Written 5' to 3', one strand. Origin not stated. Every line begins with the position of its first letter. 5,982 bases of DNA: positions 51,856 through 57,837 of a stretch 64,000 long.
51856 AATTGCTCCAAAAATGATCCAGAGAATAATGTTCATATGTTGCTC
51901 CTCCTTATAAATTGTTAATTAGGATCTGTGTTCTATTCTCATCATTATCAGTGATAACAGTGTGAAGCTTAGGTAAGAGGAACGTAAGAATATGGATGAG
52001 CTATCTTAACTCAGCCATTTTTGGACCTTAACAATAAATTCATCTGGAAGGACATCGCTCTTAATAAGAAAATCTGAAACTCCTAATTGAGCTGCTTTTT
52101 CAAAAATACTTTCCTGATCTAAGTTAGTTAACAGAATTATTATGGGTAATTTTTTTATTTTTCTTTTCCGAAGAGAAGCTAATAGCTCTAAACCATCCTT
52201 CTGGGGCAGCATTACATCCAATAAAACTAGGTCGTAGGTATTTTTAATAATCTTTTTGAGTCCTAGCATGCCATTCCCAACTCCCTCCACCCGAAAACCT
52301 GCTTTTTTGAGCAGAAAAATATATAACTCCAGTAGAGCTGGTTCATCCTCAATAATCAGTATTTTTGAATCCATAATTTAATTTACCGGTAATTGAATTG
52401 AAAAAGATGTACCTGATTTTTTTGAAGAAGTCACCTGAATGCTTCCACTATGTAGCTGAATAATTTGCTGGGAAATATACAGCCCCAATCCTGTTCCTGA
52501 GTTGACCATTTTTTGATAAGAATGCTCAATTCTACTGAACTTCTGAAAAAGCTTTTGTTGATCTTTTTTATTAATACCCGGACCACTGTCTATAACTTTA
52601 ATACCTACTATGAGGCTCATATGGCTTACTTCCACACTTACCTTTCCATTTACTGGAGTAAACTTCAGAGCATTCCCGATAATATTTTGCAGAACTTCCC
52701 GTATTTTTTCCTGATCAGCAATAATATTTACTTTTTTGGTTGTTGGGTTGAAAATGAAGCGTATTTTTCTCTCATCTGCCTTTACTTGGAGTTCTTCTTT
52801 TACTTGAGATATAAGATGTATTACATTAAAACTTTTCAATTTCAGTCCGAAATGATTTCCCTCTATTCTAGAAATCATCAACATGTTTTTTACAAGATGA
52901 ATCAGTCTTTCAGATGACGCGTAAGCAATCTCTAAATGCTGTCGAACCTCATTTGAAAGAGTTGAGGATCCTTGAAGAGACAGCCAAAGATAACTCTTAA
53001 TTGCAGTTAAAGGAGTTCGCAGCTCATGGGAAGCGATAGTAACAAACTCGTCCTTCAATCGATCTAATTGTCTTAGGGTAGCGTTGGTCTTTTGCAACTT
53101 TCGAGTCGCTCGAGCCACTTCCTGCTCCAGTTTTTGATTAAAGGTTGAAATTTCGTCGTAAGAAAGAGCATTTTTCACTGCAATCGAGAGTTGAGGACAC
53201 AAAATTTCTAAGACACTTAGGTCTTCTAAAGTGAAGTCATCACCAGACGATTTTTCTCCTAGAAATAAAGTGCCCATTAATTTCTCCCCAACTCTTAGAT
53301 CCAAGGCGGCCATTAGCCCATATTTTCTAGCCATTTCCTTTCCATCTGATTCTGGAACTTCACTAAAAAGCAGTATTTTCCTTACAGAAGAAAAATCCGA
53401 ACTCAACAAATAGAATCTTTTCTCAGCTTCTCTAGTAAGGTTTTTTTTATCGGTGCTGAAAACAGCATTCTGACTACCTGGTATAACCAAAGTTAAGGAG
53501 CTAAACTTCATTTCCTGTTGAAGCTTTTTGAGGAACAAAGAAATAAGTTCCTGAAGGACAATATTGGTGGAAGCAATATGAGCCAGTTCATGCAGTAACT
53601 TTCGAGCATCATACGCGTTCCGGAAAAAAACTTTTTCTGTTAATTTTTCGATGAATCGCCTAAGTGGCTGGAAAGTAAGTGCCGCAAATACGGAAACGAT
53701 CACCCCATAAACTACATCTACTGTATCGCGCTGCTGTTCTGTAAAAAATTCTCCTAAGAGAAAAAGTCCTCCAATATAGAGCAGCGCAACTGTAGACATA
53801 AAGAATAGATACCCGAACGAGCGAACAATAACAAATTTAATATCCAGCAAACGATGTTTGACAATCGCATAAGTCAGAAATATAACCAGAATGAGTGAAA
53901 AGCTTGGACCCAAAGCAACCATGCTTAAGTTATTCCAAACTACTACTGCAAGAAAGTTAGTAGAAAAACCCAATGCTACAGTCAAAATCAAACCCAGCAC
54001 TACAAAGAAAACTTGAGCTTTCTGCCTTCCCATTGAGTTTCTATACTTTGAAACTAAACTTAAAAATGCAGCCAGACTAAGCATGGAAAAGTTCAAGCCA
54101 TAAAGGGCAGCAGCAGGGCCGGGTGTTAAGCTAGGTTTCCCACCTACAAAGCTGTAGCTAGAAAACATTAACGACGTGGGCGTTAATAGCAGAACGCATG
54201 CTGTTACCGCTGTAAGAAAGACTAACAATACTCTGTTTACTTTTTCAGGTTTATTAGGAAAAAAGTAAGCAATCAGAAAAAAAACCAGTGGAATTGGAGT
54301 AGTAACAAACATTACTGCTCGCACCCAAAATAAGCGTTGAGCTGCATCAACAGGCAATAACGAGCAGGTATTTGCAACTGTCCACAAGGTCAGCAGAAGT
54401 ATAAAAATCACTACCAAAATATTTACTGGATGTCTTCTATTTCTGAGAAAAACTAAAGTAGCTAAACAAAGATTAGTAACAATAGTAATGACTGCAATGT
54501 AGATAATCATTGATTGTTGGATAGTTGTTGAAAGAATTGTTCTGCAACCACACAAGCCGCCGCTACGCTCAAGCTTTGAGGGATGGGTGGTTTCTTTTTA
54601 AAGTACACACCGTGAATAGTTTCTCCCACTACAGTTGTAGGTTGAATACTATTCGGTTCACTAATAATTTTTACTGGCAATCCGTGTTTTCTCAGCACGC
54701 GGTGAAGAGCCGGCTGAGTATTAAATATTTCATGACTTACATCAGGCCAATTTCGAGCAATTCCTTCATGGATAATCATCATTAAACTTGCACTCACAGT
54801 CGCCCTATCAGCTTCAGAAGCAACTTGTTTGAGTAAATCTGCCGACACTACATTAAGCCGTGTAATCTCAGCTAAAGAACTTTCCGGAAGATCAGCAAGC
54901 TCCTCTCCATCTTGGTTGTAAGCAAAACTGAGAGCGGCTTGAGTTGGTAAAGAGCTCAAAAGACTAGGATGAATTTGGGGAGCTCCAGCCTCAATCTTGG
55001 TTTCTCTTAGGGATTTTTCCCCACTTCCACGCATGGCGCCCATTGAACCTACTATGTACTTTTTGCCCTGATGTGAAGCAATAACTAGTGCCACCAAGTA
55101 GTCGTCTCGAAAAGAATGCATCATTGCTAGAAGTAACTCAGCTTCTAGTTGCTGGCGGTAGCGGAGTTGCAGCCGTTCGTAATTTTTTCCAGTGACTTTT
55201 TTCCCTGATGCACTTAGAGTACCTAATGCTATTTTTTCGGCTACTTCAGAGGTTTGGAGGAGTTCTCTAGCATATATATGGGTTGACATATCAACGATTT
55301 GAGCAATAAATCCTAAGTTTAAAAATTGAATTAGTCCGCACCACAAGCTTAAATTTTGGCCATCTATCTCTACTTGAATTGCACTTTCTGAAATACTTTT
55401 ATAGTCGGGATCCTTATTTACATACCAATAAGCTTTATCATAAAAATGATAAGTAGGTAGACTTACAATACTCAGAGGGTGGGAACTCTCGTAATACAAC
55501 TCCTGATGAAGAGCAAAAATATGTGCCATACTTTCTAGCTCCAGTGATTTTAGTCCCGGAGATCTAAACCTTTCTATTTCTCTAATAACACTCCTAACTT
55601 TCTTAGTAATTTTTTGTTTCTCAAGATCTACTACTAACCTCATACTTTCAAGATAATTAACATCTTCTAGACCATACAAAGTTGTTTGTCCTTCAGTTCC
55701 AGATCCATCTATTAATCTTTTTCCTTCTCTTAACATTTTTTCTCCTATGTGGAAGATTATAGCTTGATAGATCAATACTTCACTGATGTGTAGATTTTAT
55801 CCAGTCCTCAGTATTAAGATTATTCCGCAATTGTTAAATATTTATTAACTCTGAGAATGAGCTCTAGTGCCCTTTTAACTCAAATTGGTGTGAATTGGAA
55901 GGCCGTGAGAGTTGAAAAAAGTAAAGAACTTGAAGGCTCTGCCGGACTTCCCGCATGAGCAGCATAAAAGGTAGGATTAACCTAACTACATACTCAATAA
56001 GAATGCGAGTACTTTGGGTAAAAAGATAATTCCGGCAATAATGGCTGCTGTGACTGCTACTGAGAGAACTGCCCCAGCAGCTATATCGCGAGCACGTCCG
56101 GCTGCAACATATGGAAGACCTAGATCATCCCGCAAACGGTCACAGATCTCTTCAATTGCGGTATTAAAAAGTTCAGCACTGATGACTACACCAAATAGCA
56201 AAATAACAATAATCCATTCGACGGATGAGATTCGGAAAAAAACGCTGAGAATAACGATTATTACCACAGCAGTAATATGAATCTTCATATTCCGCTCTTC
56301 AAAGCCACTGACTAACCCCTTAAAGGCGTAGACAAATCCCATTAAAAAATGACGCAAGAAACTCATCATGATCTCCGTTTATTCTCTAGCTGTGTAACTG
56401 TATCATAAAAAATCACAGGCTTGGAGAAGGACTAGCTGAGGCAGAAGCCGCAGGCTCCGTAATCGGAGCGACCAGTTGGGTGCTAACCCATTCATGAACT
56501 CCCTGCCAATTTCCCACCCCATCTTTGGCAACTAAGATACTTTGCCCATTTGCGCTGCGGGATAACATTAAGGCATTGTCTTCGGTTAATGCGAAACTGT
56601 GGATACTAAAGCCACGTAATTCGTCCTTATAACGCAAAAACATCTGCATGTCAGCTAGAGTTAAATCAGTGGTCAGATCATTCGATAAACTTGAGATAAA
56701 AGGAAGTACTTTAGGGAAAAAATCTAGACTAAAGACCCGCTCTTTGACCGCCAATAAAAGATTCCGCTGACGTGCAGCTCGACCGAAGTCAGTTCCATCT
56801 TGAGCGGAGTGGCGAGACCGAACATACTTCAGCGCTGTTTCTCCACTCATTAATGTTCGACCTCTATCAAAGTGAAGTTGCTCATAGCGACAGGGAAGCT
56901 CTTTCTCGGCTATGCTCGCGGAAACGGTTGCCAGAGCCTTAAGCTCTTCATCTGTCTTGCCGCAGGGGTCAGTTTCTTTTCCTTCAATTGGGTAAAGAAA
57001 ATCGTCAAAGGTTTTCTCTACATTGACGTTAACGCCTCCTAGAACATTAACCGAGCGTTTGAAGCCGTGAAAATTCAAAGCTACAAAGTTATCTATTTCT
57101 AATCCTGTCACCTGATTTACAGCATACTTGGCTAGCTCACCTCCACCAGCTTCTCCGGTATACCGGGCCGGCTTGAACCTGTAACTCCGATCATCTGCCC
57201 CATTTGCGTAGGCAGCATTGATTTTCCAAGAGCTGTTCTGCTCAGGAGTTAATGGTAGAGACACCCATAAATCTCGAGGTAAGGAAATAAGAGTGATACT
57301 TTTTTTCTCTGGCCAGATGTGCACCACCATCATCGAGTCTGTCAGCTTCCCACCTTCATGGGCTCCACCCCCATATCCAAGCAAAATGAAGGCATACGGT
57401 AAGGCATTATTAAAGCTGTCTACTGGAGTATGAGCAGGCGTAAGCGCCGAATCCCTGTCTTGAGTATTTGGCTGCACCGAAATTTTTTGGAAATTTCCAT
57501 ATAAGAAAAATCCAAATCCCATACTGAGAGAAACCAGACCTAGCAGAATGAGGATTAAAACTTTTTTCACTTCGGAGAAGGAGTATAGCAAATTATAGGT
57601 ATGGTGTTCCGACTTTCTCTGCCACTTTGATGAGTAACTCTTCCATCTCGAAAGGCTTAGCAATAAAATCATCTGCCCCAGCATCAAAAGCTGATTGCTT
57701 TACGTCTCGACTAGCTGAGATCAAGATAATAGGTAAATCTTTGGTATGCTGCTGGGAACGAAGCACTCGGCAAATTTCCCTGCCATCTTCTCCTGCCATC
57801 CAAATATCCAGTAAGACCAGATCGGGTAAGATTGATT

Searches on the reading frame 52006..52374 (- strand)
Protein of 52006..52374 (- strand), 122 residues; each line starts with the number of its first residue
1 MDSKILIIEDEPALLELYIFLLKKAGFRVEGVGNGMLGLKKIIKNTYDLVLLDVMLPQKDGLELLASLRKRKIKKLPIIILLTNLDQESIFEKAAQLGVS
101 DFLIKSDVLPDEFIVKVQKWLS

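Call 58: search_protein_families(library=pfam, proteins=[window:52006-52374:-], max_evalue=0.001)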
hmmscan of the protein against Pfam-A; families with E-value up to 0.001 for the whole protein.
window:52006-52374:- (122 aa): 1 family
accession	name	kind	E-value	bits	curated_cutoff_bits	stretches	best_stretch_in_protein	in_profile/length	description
PF00072.30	Response_reg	-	3e-22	79.3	30.2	1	5-106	1-100/111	Response regulator receiver domain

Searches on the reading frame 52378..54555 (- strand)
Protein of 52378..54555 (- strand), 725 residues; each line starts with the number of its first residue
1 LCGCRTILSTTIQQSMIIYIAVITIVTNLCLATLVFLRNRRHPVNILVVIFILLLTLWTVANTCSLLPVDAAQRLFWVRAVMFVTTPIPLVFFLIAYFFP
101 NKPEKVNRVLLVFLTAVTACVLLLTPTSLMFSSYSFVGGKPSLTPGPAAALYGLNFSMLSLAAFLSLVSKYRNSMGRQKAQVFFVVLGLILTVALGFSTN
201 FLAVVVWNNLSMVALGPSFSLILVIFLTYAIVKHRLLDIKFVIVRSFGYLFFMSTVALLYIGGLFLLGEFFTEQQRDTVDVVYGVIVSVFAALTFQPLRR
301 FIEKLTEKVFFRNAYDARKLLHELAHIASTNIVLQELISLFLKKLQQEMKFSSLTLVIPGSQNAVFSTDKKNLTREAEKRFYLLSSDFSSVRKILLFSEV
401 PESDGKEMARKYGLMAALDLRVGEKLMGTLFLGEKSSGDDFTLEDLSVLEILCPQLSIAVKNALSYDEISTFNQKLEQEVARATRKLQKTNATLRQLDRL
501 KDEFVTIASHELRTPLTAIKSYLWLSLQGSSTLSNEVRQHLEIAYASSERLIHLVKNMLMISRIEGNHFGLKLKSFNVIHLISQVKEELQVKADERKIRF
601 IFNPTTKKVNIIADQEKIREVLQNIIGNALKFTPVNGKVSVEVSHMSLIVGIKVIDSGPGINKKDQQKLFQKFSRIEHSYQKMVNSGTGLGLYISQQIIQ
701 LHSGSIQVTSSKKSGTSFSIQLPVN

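Call 58: search_protein_families(library=pfam, proteins=[window:52378-54555:-], max_evalue=0.001)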
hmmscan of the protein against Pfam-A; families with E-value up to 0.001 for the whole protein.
window:52378-54555:- (725 aa): 3 families
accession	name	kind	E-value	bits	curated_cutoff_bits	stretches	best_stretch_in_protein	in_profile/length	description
PF02518.31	HATPase_c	-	2.1e-26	93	26.4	1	614-724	2-109/111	Histidine kinase-, DNA gyrase B-, and HSP90-like ATPase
PF00512.31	HisKA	-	3.7e-16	59.3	26.9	1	501-566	2-65/66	His Kinase A (phospho-acceptor) domain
PF16927.11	HisKA_7TM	-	1.1e-13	52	28.6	1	22-239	3-222/224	N-terminal 7TM region of histidine kinase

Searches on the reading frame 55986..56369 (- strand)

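Call 78: search_protein_families(library=pfam, proteins=[window:55986-56369:-], max_evalue=0.0001)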
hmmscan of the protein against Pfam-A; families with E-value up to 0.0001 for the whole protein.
window:55986-56369:- (127 aa): 1 family
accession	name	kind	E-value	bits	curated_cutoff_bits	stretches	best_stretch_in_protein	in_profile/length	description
PF01219.24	DAGK_prokar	-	8.6e-27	93.4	22.3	1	14-116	2-102/102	Prokaryotic diacylglycerol kinase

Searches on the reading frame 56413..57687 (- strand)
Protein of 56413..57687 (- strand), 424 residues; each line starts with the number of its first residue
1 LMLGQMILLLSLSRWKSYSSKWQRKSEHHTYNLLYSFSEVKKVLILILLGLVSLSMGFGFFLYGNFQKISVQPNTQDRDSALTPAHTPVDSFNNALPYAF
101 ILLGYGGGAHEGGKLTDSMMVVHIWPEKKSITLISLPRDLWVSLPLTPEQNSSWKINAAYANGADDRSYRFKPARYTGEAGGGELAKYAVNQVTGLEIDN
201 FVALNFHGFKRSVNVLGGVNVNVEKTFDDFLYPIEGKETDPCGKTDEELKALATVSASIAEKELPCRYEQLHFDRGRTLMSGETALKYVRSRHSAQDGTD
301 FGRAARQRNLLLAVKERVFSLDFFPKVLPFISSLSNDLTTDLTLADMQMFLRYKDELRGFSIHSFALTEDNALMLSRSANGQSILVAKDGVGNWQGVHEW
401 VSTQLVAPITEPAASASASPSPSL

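Call 77: search_protein_families(library=pfam, proteins=[window:56413-57687:-], max_evalue=0.0001)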
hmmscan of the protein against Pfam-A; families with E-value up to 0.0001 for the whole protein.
window:56413-57687:- (424 aa): 1 family
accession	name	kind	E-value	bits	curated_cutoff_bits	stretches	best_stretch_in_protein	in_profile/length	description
PF03816.19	LytR_cpsA_psr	-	2.4e-34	119.1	24.6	1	116-318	2-148/150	LytR_cpsA_psr family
